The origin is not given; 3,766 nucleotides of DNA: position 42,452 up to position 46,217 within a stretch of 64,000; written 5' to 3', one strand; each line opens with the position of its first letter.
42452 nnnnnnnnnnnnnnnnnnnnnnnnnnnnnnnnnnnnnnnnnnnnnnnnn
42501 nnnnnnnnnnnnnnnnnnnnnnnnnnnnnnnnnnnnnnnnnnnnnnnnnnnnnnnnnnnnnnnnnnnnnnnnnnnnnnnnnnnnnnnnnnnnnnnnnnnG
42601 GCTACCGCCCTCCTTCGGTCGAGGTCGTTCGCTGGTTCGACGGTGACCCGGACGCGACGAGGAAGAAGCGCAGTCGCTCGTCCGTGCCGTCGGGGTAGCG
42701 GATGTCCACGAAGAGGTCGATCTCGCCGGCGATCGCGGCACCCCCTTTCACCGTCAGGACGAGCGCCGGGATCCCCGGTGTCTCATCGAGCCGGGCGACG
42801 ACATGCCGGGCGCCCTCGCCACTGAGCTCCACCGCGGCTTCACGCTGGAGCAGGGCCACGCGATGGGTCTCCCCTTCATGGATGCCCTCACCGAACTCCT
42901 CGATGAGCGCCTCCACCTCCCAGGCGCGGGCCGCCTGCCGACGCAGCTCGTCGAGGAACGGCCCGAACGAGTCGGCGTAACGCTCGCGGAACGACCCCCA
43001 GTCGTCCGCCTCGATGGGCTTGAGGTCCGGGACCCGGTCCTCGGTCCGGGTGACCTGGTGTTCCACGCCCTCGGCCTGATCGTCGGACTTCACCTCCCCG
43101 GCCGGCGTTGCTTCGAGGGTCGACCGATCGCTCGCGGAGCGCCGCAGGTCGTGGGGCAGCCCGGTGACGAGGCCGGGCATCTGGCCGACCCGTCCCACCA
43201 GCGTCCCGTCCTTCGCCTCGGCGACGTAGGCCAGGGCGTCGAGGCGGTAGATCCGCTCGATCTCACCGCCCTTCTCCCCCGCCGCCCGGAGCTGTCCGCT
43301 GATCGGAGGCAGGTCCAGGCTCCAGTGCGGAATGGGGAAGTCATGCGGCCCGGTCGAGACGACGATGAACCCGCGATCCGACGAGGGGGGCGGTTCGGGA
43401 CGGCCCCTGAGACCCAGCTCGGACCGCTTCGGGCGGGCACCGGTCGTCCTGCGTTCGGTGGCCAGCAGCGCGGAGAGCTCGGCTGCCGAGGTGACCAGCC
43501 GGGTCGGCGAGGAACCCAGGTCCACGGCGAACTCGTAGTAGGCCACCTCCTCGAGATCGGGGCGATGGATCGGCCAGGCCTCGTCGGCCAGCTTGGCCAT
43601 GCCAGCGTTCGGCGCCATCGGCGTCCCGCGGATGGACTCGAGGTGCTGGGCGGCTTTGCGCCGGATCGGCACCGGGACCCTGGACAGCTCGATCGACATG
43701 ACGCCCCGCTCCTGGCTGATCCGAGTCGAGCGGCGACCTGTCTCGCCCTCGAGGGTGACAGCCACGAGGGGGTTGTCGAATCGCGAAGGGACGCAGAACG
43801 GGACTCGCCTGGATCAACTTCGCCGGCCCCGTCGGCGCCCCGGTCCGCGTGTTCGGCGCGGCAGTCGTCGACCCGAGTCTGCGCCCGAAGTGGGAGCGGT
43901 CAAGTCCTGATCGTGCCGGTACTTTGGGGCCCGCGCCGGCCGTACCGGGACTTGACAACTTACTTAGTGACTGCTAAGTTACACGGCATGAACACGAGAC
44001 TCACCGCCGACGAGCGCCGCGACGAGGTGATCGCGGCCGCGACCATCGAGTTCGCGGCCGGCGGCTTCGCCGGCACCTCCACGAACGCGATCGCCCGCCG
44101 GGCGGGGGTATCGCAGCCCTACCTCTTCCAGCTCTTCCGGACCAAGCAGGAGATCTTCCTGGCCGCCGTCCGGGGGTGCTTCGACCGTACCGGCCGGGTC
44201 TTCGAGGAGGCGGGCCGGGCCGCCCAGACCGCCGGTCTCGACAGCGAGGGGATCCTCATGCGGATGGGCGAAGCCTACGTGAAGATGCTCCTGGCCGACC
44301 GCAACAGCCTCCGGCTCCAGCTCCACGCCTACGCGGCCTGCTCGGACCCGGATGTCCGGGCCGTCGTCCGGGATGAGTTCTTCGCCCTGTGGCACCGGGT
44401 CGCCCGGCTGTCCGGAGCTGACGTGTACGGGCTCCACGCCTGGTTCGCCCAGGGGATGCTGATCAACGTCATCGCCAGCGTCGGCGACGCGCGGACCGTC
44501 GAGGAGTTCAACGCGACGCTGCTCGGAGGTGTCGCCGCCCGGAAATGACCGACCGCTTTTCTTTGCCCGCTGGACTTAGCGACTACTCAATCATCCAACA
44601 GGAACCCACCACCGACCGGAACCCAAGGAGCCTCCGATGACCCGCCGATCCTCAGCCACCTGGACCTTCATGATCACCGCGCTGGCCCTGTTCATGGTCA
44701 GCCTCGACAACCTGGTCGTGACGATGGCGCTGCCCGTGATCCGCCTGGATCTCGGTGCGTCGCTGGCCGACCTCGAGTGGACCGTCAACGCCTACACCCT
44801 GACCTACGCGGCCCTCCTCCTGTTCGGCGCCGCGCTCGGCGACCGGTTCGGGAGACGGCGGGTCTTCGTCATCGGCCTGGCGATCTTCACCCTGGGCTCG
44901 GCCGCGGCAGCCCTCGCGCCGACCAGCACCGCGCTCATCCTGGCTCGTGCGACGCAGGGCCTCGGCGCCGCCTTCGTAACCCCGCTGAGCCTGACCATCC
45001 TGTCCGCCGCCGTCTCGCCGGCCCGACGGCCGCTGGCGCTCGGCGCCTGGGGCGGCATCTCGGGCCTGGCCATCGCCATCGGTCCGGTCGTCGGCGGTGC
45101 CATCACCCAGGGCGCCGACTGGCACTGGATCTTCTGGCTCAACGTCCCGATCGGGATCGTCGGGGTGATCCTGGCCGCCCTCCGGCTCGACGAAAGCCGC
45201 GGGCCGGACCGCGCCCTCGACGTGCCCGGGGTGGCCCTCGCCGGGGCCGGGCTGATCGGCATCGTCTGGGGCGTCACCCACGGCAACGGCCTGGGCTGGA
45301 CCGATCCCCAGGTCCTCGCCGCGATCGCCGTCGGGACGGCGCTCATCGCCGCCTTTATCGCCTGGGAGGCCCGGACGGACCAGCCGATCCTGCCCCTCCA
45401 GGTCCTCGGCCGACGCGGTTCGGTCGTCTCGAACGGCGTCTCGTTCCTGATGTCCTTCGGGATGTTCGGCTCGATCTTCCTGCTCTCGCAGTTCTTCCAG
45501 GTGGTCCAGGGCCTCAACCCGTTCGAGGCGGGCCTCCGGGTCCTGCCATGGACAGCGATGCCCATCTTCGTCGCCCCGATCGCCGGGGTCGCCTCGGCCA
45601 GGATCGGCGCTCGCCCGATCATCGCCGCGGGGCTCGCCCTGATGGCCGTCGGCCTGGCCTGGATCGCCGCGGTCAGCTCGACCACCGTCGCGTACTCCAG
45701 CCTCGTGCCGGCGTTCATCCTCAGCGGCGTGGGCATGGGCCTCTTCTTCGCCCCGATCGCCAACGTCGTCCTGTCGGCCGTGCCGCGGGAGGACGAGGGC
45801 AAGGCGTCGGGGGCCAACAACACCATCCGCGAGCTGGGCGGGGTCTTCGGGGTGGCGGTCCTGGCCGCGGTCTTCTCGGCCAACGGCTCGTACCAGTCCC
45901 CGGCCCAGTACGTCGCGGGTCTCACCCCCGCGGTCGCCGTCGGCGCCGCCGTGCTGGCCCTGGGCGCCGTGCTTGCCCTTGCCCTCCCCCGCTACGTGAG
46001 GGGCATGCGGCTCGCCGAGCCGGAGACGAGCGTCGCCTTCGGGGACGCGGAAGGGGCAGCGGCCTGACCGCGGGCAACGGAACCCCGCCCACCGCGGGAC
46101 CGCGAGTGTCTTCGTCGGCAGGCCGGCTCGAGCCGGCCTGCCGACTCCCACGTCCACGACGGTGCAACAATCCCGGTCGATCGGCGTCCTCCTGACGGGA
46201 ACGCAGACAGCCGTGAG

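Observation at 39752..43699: Three-gene protease cassette with no signal peptides: candidate undescribed proteolytic system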

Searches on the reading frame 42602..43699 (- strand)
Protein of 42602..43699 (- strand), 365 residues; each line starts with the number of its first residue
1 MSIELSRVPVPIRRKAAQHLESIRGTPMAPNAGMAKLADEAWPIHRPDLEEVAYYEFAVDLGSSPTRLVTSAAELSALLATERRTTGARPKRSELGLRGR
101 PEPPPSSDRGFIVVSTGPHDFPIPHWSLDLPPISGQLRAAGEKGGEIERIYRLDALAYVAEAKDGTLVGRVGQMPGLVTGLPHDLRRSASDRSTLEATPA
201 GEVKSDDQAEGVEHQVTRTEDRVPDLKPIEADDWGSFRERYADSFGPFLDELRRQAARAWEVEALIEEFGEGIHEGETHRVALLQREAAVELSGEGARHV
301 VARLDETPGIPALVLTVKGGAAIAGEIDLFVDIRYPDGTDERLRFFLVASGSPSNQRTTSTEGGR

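Call 4: search_protein_families(library=pfam, proteins=[window:42602-43699:-], max_evalue=1)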
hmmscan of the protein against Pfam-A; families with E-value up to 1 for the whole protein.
window:42602-43699:- (365 aa): 0 families

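Call 5: search_protein_families(library=ncbifam, proteins=[window:42602-43699:-], max_evalue=1)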
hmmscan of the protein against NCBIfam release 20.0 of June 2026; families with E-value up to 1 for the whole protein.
window:42602-43699:- (365 aa): 0 families

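Call 6: search_protein_families(library=padloc, proteins=[window:42602-43699:-], max_evalue=1)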
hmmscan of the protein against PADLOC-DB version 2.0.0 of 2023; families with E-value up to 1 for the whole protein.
window:42602-43699:- (365 aa): 0 families

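Call 22: search_solved_structures(query=A3, max_evalue=10, show_alignments=2)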
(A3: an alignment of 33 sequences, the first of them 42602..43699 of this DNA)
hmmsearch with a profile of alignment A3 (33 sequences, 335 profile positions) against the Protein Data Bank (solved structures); distinct sequences matched with E-value up to 10: 2.
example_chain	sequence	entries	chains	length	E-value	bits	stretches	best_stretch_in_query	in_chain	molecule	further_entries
1nkw_U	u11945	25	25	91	1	11.6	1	236-275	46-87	50S ribosomal protein L27 | ribosomal protein L27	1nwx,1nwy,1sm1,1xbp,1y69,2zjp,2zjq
4v49_BU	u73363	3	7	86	1.7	10.9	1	236-274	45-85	50S ribosomal protein L27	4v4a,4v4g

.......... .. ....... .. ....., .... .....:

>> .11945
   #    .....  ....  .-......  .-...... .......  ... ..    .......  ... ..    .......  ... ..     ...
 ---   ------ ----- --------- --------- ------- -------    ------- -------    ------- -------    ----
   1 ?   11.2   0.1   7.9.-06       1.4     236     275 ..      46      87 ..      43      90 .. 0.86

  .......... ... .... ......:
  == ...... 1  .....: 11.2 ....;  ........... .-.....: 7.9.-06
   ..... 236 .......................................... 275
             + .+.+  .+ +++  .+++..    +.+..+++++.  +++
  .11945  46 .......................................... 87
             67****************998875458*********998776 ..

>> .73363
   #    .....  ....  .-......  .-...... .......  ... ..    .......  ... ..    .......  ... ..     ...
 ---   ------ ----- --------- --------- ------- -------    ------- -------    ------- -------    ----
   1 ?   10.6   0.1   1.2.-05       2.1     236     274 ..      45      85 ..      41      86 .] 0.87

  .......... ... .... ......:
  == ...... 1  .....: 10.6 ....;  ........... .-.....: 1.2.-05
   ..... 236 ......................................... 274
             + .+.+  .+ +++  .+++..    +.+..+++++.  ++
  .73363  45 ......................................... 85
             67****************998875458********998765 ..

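Call 44: predict_structure(alignment_id=A6)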
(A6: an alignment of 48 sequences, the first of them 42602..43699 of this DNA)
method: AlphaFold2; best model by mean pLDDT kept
length: 365 residues; sequences in the alignment: 48
mean_pLDDT: 86.5   pTM: 0.80
mean pLDDT of the five models: 86.5, 85.9, 85.4, 84.9, 84.9
residues with pLDDT >= 90: 233; 70-90: 77; 50-70: 38; < 50: 17
segments of 3 or more residues with pLDDT < 50: 95-100, 359-365
pLDDT, mean of each block of 10 residues (from residue 1): 96 97 91 93 98 97 62 68 61 50 66 97 94 94 85 95 95 93 75 81 85 87 84 95 94 95 95 95 95 97 87 93 90 97 95 64 40
secondary structure, 60 per line:
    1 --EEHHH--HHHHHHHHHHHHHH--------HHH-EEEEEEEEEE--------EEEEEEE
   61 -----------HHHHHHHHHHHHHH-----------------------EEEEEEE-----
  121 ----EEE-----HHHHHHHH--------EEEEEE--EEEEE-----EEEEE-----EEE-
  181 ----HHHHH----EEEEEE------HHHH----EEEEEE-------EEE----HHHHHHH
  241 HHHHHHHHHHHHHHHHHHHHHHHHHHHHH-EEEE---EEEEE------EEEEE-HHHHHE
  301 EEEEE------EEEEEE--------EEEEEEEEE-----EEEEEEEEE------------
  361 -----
elements in order: H10-23 E36-45 E54-60 H72-85 E109-115 E125-127 H133-140 E149-154 E157-161 E167-171 E177-179 H185-189 E194-199 H206-209 E214-219 E227-229 H234-269 E271-274 E278-282 E289-293 H295-299 E300-305 E312-317 E326-334 E340-348

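Call 46: fold_search(model_id=the predicted structure, library=pdb)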
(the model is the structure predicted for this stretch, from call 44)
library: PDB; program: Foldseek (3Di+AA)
matches with E <= 10: 1740; with E <= 0.001: 1
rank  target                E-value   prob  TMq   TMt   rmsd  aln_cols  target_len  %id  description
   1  6s5w_A                9.7e-04  1.00  0.18  0.49   4.1        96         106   16  Structure of Rib domain 'Rib Long' from Lactobacillus acidophilus (released 2019-12-11)
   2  8yt8_A                1.3e-03  1.00  0.18  0.22   6.1       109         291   15  Cryo-EM structure of the dystrophin glycoprotein complex (released 2024-12-11)
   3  6s5w_B                1.4e-03  1.00  0.17  0.47   5.3        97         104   18  Structure of Rib domain 'Rib Long' from Lactobacillus acidophilus (released 2019-12-11)
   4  6x3k_A                2.5e-03  1.00  0.17  0.28   4.8       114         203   11  Hsa Siglec and Unique domains in complex with 6S-sialy-Lewisx (released 2021-05-26)
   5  2yhg                  2.8e-03  0.99  0.14  0.13   6.1        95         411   10  Ab initio phasing of a nucleoside hydrolase-related hypothetical protein from Saccharophagus degradans that is associate (released 2011-08-03)
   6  8uf4_A                3.1e-03  1.00  0.16  0.31   7.8       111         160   13  Crystal structure of wildtype dystroglycan proteolytic domain (juxtamembrane domain) (released 2024-09-11)
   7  2dw5                  3.9e-03  1.00  0.16  0.10   4.5        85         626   16  Crystal structure of human peptidylarginine deiminase 4 in complex with N-alpha-benzoyl-N5-(2-fluoro-1-iminoethyl)-L-orn (released 2006-10-17)
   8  6ef7                  4.1e-03  1.00  0.17  0.40   4.7       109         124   10  GspB Siglec domain (released 2020-02-19)
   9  7tni_C                4.6e-03  0.99  0.15  0.38   6.5       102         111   17  Structure of EC12 Y1392W variant of BT-R1 from Manduca sexta, a Cry1A toxin binding domain (released 2022-05-04)
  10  6efb                  5.1e-03  1.00  0.17  0.27   4.6       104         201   12  GspB Siglec domain (released 2020-02-19)
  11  5aea_A                5.1e-03  0.99  0.16  0.43   5.7        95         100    8  Crystal structure of human NCAM domain 1 (released 2016-04-13)
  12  9c3c_a                5.4e-03  1.00  0.17  0.19   5.9       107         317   10  Cryo-EM structure of native dystrophin-glycoprotein complex (DGC) (released 2024-10-23)
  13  3b1u                  6.0e-03  1.00  0.16  0.10   4.5        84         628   17  Crystal structure of human peptidylarginine deiminase 4 in complex with o-F-amidine (released 2011-10-26)
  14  5iuc_A                6.0e-03  1.00  0.17  0.41   4.3       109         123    9  Crystal structure of the GspB siglec domain with sialyl T antigen bound (released 2016-04-13)
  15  6efi_A                6.4e-03  1.00  0.17  0.28   4.6       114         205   10  SK678 binding region (Siglec + Unique) (released 2020-02-19)
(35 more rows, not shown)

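Call 47: search_protein_families(library=pfam, alignment_id=A6, max_evalue=10)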
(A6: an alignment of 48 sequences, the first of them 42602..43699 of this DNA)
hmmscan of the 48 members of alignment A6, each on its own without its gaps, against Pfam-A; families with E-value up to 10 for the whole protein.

A. member 1, window:42602-43699:- (365 aa): 0 families

B. families by the number of members that match (of 48 scanned): 8 families
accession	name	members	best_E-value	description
PF18957.6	RibLong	3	0.015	Long Rib domain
PF03130.22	HEAT_PBS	1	0.03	PBS lyase HEAT-like repeat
PF08428.16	Rib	1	0.051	Rib domain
PF25708.1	Phage_T7_Gp5_9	1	0.072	Phage T7 gp5.9 RecBCD inhibitor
PF24883.2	NPHP3_N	1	0.14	Nephrocystin 3, N-terminal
PF13386.12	DsbD_2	1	0.24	Cytochrome C biogenesis protein transmembrane region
PF21517.3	HTH_Tnp_Tc3_2_like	1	0.28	Transposable element Tc3 transposase, HTH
PF01640.23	Peptidase_C10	1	0.29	Peptidase C10 family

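Call 93: fold_search(model_id=the predicted structure, library=viral)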
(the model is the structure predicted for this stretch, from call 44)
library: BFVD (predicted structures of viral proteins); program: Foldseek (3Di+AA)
matches with E <= 10: 1144; with E <= 0.001: 1
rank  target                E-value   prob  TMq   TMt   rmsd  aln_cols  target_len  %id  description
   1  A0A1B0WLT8            4.9e-04  1.00  0.16  0.46   4.7        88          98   15  (no name in the UniProt tables at hand)
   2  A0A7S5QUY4            1.1e-03  1.00  0.16  0.46   5.2        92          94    8  (no name in the UniProt tables at hand)
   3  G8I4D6                1.1e-03  1.00  0.17  0.49   4.5       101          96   12  Minor tail protein [Mycobacterium phage DS6A]
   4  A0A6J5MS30            1.6e-03  1.00  0.16  0.45   6.6       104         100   14  Uncharacterized protein [uncultured Caudovirales phage]
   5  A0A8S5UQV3            1.6e-03  1.00  0.16  0.43   4.9        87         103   16  Uncharacterized protein [Podoviridae sp. ctQyH19]
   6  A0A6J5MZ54            2.2e-03  1.00  0.16  0.51   4.6        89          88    9  Uncharacterized protein [uncultured Caudovirales phage]
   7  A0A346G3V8            2.2e-03  1.00  0.18  0.31   4.8       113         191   11  (no name in the UniProt tables at hand)
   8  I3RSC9                2.3e-03  1.00  0.17  0.30   9.9       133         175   11  Protein ORF56 [Goose adenovirus 4]
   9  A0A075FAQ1            2.4e-03  1.00  0.16  0.30   7.3       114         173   13  ORF56 [Duck adenovirus 2]
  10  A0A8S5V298            2.7e-03  0.23  0.15  0.06  36.2       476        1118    9  Tail protein [CrAss-like virus sp. ctelJ1]
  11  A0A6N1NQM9            2.9e-03  1.00  0.16  0.14   5.2        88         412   11  Uncharacterized protein [Tupanvirus soda lake]
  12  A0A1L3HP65            2.9e-03  1.00  0.17  0.33  13.4       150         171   11  Glycoprotein vIgFam15 [Elephant endotheliotropic herpesvirus 1A]
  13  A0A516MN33            3.2e-03  1.00  0.16  0.24   4.2        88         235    7  (no name in the UniProt tables at hand)
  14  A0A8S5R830            3.2e-03  0.99  0.15  0.28   5.1        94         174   13  BIG2 domain-containing protein (Fragment) [virus sp. ctee23]
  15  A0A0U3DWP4            3.4e-03  0.90  0.14  0.25  17.4       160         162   14  Uncharacterized protein [Pseudomonas phage SM1]
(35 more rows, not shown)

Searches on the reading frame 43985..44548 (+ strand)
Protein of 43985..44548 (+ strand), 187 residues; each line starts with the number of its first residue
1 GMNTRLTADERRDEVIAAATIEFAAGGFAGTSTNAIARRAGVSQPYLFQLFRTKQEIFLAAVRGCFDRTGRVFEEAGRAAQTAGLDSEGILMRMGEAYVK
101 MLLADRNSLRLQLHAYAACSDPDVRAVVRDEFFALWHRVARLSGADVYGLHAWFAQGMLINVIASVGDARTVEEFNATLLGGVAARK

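Call 42: search_protein_families(library=pfam, proteins=[window:43985-44548:+], max_evalue=0.001)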
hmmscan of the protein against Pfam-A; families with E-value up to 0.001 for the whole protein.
window:43985-44548:+ (187 aa): 1 family
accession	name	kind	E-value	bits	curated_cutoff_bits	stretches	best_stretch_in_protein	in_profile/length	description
PF00440.29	TetR_N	-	9.1e-13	48.2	24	1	16-61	2-47/47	Bacterial regulatory proteins, tetR family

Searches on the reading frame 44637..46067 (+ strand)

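Call 42: search_protein_families(library=pfam, proteins=[window:44637-46067:+], max_evalue=0.001)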
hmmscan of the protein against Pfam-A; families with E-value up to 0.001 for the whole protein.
window:44637-46067:+ (476 aa): 2 families
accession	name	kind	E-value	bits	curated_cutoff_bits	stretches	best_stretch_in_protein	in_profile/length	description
PF07690.21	MFS_1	-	1e-66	225.7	33.4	2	15-405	2-346/347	Major Facilitator Superfamily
PF00083.30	Sugar_tr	-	1.1e-06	28.2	22.3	1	45-187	47-194/452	Sugar (and other) transporter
